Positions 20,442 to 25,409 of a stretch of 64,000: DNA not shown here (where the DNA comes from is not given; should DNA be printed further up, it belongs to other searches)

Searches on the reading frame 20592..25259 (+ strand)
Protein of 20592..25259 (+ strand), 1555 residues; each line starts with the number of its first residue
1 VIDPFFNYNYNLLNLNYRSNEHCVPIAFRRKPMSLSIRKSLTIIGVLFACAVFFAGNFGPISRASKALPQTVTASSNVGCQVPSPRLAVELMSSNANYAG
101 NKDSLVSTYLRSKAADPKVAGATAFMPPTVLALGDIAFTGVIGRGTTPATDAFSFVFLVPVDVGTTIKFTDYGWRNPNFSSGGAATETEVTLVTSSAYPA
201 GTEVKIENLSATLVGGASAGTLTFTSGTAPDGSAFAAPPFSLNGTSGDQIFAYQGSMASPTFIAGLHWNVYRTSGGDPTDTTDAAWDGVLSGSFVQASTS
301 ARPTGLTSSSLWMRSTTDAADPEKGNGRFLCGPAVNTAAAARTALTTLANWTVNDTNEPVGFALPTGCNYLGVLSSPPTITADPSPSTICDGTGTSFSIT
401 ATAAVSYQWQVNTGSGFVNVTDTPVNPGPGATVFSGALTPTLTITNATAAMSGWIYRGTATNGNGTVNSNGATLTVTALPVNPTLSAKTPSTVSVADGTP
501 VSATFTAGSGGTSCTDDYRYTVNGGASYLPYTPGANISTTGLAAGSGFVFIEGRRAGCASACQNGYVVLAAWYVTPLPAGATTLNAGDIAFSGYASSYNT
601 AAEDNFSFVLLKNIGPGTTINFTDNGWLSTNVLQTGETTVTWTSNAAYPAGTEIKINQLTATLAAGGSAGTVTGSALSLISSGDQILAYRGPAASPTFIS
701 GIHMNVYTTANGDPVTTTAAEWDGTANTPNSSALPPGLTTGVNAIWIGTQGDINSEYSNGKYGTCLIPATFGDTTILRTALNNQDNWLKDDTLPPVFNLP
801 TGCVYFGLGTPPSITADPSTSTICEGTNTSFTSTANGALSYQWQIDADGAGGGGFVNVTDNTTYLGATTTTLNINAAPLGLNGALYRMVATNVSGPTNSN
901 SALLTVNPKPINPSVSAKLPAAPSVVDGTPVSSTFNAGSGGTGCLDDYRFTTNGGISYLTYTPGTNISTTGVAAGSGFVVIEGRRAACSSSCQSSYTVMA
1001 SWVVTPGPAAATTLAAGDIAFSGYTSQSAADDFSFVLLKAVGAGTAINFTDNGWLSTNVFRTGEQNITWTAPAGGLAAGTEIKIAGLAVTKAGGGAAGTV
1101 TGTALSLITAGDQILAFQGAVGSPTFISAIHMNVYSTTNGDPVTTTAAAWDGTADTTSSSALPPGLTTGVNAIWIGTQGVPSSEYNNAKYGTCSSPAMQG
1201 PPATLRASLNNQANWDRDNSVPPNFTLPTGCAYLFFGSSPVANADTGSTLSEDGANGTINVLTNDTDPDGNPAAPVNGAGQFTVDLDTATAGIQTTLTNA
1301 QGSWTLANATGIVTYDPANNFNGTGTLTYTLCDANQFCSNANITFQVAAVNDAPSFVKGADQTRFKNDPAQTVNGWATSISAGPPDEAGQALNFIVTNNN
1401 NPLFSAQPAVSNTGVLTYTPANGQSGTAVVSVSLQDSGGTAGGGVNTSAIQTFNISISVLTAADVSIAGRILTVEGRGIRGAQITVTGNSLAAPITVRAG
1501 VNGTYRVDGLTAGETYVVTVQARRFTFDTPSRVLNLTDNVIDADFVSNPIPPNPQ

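Call 7: search_protein_families(library=pfam, proteins=[window:20592-25259:+], max_evalue=0.01)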
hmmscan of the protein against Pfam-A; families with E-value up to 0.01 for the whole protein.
window:20592-25259:+ (1555 aa): 5 families
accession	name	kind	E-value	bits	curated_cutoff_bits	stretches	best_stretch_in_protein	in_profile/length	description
PF17963.7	Big_9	-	2.1e-12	48.2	23.6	2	1239-1345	3-88/89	Bacterial Ig domain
PF13927.12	Ig_3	-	3.3e-06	27.9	30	0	377-454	1-71/78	Immunoglobulin domain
PF13620.12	CarboxypepD_reg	-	1e-05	26.2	32.3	1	1466-1529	1-63/82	Carboxypeptidase regulatory-like domain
PF17892.7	Cadherin_5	-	0.00031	20.9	26.5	1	1240-1347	5-97/98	Cadherin-like domain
PF17210.9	SdrD_B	-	0.0028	18.3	29.7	0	1477-1527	22-72/112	SdrD B-like domain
